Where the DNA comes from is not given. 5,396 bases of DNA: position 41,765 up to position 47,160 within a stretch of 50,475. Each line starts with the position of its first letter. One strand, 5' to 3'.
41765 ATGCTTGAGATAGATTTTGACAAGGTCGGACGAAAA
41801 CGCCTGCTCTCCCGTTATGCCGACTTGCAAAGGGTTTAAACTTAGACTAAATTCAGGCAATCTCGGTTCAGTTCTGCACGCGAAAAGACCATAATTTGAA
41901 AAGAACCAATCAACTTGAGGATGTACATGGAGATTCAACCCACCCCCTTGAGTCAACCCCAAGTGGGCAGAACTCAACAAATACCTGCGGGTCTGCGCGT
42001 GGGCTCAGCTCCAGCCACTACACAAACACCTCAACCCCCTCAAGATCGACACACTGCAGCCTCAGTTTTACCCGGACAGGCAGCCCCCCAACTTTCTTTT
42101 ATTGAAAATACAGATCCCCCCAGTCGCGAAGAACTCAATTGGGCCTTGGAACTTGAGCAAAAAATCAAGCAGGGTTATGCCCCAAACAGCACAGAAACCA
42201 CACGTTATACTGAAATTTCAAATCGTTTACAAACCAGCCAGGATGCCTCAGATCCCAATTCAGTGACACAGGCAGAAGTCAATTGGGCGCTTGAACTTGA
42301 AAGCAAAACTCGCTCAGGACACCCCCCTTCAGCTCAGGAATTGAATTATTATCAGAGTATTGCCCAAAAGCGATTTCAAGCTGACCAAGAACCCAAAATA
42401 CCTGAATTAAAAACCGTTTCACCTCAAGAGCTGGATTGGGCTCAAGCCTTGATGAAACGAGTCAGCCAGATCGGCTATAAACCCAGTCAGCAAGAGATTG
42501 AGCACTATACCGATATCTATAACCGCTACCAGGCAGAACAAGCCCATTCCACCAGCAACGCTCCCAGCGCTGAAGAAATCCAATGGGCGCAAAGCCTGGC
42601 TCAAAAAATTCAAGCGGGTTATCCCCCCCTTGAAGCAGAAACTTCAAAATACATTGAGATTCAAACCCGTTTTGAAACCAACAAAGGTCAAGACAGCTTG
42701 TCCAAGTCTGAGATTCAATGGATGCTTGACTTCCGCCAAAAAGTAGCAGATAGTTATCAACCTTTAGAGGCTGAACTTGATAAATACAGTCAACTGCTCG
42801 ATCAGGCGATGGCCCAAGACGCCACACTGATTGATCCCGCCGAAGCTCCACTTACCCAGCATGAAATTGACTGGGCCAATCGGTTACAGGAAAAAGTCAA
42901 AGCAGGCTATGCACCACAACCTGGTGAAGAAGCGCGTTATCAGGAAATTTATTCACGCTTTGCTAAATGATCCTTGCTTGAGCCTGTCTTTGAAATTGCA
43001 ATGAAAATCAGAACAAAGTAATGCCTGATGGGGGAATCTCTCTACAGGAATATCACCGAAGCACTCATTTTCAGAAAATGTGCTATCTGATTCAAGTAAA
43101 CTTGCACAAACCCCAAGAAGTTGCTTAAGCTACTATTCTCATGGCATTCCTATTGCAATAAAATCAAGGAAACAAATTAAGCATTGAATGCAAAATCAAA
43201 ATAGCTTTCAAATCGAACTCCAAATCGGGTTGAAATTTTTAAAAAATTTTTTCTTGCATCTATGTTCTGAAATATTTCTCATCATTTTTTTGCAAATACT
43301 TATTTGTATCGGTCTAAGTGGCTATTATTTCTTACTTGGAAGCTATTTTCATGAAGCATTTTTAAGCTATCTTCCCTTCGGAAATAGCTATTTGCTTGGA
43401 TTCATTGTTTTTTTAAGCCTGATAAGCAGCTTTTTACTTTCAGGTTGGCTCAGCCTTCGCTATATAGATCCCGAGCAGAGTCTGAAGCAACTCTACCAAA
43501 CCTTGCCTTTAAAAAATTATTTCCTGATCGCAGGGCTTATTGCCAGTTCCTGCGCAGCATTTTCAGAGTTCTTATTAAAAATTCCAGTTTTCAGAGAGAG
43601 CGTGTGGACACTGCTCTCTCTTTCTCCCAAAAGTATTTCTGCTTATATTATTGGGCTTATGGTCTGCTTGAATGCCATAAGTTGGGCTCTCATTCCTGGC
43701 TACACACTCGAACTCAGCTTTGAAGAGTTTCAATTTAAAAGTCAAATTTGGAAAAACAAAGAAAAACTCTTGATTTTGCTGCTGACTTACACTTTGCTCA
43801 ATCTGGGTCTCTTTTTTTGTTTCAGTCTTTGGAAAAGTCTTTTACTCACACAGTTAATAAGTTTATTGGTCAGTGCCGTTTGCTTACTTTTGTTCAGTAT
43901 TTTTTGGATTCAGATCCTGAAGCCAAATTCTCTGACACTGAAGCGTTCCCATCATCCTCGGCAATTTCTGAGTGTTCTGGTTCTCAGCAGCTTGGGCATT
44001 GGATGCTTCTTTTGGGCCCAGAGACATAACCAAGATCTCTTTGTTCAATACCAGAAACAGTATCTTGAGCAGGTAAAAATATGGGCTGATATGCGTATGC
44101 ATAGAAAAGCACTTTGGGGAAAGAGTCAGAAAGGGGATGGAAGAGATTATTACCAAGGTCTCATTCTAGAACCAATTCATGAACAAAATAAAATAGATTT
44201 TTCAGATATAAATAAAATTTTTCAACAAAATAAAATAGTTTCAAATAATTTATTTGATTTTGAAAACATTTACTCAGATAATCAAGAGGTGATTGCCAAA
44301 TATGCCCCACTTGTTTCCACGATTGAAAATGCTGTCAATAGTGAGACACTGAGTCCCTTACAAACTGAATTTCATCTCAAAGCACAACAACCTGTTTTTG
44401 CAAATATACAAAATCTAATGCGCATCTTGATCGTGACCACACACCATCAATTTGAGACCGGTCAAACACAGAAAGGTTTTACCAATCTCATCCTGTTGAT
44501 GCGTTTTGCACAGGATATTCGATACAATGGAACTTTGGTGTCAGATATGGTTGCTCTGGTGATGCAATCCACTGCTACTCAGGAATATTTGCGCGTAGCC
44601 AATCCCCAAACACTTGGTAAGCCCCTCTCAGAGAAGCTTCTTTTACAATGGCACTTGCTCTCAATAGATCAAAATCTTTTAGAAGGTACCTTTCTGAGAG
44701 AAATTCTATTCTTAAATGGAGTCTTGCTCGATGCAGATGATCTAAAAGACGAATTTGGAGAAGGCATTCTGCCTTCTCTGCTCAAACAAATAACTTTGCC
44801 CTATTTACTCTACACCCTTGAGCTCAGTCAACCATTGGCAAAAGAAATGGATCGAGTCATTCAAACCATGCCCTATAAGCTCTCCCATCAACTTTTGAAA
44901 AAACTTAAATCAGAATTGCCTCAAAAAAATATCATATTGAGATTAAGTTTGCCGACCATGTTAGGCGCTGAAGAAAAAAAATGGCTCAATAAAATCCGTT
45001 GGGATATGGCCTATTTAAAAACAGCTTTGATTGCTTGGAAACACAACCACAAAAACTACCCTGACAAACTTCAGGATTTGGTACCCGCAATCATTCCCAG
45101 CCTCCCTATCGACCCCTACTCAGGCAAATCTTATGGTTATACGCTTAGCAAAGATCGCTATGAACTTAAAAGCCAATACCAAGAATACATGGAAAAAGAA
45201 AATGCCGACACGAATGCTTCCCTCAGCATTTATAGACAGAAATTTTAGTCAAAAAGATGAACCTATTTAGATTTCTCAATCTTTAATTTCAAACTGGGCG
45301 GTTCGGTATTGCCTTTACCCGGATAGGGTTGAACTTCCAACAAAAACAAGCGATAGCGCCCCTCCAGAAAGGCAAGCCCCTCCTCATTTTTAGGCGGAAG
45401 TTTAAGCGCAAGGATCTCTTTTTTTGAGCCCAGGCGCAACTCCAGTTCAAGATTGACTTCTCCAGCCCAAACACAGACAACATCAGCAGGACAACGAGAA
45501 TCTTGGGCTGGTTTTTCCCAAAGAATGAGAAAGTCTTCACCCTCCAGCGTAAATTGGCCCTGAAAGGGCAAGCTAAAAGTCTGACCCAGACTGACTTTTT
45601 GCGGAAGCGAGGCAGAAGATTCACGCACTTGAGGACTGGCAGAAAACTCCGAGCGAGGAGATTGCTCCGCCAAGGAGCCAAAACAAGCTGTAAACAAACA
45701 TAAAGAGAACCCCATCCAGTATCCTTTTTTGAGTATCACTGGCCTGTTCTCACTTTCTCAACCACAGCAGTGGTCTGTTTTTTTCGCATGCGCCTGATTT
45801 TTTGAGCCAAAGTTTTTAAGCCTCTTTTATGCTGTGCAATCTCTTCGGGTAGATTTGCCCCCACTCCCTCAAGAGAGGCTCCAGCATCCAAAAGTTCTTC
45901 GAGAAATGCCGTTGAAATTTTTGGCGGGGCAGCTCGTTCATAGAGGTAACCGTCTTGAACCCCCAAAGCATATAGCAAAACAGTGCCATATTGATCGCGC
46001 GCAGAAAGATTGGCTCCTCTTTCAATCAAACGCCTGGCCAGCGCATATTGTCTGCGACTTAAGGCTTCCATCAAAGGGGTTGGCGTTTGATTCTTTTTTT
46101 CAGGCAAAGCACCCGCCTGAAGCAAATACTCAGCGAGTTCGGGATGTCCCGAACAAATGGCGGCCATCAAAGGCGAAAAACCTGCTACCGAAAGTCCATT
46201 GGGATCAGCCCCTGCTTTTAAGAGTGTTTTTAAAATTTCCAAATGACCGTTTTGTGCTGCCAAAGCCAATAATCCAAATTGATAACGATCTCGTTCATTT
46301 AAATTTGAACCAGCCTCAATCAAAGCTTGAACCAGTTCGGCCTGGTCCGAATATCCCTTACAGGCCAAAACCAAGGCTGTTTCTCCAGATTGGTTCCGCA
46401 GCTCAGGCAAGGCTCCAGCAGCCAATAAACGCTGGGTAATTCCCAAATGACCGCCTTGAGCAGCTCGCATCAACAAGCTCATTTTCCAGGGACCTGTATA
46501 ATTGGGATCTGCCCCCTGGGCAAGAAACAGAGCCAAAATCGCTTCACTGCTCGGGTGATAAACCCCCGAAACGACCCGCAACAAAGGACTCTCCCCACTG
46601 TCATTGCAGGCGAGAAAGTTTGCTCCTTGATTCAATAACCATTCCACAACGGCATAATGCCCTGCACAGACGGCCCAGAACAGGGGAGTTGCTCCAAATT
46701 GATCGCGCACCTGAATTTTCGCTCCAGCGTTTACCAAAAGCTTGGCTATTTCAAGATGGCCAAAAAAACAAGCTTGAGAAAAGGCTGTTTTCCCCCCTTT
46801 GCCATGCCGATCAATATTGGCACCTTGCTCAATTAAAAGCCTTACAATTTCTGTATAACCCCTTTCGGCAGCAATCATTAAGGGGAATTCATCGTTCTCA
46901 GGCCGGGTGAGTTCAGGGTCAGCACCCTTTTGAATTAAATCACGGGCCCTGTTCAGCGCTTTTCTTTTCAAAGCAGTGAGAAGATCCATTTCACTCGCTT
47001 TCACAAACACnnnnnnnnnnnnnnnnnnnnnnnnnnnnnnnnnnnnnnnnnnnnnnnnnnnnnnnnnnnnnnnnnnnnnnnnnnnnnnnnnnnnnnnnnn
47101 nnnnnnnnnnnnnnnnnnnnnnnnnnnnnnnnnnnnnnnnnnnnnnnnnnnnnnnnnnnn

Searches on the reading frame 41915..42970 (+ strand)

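Call 24: search_protein_families(library=pfam, proteins=[window:41915-42970:+], max_evalue=0.001)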
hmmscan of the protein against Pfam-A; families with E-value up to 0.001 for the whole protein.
window:41915-42970:+ (351 aa): 1 family
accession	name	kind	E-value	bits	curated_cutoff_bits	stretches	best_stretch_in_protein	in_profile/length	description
PF14162.11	YozD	-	8.3e-05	23.3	27.5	0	176-205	14-43/56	YozD-like protein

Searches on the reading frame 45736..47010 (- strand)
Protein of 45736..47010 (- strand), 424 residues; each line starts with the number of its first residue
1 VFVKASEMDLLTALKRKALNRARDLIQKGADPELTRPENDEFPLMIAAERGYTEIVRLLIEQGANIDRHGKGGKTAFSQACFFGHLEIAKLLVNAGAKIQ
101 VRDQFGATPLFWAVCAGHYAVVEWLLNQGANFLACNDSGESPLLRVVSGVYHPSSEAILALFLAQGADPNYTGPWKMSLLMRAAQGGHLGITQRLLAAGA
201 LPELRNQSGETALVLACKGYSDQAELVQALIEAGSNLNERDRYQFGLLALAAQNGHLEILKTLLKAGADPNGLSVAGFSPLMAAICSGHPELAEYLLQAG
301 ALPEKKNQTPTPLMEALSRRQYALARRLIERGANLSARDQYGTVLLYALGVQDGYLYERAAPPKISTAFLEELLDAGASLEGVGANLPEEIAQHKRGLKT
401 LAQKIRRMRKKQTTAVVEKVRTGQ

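Call 24: search_protein_families(library=pfam, proteins=[window:45736-47010:-], max_evalue=0.001)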
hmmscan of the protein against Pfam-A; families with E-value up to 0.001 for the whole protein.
window:45736-47010:- (424 aa): 7 families
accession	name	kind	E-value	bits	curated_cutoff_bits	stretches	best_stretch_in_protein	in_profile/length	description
PF12796.13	Ank_2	-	5.3e-66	219.7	27.3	5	13-103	4-90/90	Ankyrin repeats (3 copies)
PF00023.36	Ank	-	2.1e-56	185.1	21.1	6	106-136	2-32/33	Ankyrin repeat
PF13637.12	Ank_4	-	3.4e-42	142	22.7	6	45-93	2-50/50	Ankyrin repeats (many copies)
PF13857.12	Ank_5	-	3.2e-35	120.2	27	3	165-216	4-56/56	Ankyrin repeats (many copies)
PF13606.12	Ank_3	-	5.1e-33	109.3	22.3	0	43-67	5-29/30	Ankyrin repeat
PF24521.3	Ank_KRIT1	-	1.7e-14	54.2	80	1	216-311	26-119/149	KRIT1 ankyrin-repeats domain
PF23745.1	ANK_LRRK2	-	9.6e-07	29.2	27.5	0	225-304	12-90/130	LRRK2 ANK repeat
